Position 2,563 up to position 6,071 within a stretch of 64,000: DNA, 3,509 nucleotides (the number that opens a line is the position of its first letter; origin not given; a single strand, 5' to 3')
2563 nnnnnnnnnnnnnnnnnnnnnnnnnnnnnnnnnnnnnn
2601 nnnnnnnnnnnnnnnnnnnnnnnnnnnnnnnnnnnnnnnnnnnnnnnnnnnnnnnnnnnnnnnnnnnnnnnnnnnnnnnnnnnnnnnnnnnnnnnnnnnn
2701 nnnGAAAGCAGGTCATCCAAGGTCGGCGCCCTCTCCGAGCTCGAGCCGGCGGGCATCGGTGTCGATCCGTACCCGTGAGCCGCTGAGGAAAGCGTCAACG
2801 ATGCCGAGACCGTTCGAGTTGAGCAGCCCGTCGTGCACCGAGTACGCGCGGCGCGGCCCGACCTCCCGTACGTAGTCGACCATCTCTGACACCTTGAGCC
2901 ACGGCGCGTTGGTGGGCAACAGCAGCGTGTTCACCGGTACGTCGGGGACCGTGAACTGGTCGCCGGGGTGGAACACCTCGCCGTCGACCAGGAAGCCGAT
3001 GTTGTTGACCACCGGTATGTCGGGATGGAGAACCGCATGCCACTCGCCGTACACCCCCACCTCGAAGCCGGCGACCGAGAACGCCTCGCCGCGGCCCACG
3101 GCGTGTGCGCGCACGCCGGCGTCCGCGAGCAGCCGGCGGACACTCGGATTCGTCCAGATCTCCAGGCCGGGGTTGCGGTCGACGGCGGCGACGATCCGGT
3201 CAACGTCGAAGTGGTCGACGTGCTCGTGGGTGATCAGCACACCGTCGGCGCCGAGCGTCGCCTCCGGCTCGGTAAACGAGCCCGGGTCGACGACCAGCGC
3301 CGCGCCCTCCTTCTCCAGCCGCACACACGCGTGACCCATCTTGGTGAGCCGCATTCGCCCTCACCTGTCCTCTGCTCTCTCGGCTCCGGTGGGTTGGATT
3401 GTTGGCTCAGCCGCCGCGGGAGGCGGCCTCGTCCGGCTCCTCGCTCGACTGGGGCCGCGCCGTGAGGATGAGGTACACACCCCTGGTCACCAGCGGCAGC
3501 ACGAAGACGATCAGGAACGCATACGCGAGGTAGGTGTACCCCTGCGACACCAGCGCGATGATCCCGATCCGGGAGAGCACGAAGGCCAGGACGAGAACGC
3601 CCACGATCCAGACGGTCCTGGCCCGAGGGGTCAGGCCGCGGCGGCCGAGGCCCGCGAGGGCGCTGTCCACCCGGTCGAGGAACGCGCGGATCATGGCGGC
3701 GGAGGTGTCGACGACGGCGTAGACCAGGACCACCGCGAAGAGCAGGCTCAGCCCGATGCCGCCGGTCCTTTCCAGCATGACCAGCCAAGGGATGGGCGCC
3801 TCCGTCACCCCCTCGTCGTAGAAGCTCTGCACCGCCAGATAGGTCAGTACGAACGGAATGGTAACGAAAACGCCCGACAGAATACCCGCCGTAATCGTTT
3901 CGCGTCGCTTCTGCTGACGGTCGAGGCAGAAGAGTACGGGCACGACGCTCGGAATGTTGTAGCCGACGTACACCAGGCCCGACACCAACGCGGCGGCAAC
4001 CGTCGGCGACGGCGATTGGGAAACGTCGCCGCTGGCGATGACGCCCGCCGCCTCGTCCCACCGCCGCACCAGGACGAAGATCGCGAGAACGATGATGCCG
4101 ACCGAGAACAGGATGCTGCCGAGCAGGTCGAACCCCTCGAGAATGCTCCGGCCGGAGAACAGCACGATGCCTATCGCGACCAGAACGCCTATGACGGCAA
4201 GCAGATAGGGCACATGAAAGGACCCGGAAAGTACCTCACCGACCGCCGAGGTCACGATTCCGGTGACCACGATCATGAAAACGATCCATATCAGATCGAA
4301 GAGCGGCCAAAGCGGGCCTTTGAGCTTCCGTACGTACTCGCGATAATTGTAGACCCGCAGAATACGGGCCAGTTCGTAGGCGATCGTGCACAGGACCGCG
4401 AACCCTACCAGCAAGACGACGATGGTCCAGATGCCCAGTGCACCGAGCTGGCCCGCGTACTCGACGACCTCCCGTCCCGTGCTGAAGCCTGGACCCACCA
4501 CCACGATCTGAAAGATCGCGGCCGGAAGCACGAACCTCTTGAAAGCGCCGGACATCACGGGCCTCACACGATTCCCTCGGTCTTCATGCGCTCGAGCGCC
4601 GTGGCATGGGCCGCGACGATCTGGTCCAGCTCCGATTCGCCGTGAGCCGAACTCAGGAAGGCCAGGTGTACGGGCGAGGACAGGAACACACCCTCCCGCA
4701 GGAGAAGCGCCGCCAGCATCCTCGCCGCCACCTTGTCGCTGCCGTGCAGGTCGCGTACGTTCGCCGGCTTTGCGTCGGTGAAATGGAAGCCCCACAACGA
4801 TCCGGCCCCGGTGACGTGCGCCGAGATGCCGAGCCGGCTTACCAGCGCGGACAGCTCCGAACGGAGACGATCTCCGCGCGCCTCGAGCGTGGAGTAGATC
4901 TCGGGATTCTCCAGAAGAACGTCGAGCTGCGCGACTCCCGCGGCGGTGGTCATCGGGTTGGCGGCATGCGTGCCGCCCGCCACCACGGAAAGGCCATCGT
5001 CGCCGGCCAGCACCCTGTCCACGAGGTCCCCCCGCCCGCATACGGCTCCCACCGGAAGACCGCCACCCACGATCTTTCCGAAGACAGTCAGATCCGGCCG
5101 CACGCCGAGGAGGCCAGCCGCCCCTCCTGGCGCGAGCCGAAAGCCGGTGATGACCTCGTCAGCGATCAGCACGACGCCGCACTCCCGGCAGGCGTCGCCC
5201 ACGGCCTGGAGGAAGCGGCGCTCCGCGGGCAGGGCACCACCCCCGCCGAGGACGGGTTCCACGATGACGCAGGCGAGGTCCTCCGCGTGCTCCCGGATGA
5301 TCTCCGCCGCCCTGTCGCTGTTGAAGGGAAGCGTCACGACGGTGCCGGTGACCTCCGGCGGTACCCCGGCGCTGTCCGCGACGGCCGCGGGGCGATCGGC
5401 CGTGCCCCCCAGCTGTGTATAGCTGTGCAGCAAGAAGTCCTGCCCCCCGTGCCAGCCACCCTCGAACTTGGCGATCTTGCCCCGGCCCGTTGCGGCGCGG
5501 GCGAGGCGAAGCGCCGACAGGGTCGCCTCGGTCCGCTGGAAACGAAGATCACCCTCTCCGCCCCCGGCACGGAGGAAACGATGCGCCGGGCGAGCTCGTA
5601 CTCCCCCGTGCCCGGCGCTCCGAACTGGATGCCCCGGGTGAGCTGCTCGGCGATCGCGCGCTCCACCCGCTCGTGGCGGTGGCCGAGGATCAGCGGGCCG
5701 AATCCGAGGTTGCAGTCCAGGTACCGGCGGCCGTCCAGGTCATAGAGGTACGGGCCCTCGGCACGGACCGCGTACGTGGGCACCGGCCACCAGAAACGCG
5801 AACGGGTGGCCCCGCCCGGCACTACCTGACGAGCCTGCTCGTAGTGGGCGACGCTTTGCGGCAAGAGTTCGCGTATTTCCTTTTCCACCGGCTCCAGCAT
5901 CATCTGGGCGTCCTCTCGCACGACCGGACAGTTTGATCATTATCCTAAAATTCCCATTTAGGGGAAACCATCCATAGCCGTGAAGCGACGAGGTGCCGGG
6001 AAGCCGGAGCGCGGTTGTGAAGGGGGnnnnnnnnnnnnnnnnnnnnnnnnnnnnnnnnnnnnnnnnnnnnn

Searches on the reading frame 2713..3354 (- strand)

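Call 75: search_protein_families(library=pfam, proteins=[window:2713-3354:-], max_evalue=0.00001)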
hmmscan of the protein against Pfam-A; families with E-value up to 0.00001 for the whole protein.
window:2713-3354:- (213 aa): 2 families
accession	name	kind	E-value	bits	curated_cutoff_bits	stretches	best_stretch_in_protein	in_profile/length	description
PF13483.12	Lactamase_B_3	-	1e-19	71.5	24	1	2-174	1-160/160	Beta-lactamase superfamily domain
PF12706.13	Lactamase_B_2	-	5.3e-10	39.7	27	1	34-174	29-199/200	Beta-lactamase superfamily domain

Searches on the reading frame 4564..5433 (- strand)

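Call 75: search_protein_families(library=pfam, proteins=[window:4564-5433:-], max_evalue=0.00001)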
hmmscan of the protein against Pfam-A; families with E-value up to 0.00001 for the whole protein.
window:4564-5433:- (289 aa): 1 family
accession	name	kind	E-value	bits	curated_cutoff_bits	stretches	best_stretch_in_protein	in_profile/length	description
PF00202.27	Aminotran_3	-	5.1e-33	114.8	30.5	1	42-250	180-370/403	Aminotransferase class-III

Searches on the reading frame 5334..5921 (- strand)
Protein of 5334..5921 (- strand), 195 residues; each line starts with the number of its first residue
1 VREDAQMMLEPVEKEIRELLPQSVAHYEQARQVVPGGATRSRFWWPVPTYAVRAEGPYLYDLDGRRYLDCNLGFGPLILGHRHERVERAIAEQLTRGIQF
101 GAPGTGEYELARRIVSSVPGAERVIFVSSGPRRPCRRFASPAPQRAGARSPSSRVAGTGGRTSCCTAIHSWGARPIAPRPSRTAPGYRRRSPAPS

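Call 81: search_protein_families(library=pfam, proteins=[window:5334-5921:-], max_evalue=0.001)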
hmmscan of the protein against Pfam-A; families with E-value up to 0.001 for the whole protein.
window:5334-5921:- (195 aa): 1 family
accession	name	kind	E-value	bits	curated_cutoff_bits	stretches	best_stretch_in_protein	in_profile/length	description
PF00202.27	Aminotran_3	-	4.3e-13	49.2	30.5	1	49-130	11-94/403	Aminotransferase class-III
